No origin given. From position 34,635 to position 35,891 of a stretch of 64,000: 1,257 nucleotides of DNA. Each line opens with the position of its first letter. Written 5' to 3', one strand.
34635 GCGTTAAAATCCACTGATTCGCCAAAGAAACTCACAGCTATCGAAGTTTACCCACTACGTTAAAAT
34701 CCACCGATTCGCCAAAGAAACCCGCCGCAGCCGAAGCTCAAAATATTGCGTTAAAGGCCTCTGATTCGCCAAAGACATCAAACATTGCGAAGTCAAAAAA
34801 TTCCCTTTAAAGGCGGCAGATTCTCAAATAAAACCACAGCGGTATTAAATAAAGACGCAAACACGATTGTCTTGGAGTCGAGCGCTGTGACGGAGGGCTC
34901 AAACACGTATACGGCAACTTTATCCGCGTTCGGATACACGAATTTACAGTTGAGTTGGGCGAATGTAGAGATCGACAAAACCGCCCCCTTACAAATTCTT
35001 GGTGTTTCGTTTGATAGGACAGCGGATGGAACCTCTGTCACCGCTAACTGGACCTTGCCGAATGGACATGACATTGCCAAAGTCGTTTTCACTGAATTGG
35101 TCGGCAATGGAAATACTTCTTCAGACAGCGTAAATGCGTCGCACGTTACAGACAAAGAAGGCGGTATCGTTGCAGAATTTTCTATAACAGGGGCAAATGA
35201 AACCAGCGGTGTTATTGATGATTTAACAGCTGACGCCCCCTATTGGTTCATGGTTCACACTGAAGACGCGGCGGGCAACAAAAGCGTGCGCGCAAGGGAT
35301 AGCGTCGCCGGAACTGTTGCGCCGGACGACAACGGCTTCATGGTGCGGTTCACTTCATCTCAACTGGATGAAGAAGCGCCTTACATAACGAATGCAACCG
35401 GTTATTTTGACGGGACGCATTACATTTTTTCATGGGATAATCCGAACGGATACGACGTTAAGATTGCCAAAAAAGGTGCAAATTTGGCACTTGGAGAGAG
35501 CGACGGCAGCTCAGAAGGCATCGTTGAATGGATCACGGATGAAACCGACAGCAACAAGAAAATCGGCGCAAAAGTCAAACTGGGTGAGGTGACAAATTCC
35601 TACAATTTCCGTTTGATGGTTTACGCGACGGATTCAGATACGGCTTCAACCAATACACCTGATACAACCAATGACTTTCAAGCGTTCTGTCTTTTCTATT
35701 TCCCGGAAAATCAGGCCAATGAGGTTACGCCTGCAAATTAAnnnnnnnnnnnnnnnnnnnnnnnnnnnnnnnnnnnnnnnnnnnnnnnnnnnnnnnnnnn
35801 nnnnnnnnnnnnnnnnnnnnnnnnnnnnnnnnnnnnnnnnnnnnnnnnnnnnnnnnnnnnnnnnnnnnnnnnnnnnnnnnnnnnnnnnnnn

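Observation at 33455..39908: Two direct copies of the Rpn element bracket a poly-G-controlled sulfatase gene and a gene fragment (composite, recombination-prone arrangement)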

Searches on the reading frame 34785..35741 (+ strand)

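Call 7: search_protein_families(library=pfam, proteins=[window:34785-35741:+], max_evalue=0.01)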
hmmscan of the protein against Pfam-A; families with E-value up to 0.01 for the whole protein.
window:34785-35741:+ (318 aa): 1 family
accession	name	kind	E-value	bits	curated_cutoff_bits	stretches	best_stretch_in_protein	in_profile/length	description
PF00041.27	fn3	-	0.0099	16.5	25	0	73-166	5-75/84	Fibronectin type III domain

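Call 8: search_protein_families(library=ncbifam, proteins=[window:34785-35741:+], max_evalue=0.01)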
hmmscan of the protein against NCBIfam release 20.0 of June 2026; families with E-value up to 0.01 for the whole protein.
window:34785-35741:+ (318 aa): 0 families

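Call 50: search_protein_families(library=padloc, proteins=[window:34887-35741:+], max_evalue=0.01)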
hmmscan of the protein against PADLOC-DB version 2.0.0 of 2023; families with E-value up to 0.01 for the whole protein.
window:34887-35741:+ (284 aa): 0 families

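Call 51: search_protein_families(library=pfam, proteins=[L054:8958-9197:+], max_evalue=10)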
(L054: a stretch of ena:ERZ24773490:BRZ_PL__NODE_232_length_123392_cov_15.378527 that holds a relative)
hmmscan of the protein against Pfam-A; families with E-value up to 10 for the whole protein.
L054:8958-9197:+ (79 aa): 3 families
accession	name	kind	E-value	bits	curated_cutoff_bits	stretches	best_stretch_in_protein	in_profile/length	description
PF09811.14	Yae1_N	-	0.045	13.9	27.5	1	14-34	1-21/39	Essential protein Yae1, N terminal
PF13637.12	Ank_4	-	0.15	12.9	22.7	1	36-65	6-41/50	Ankyrin repeats (many copies)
PF05004.19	IFRD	-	0.19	11.1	25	1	11-67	43-98/306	Interferon-related developmental regulator (IFRD)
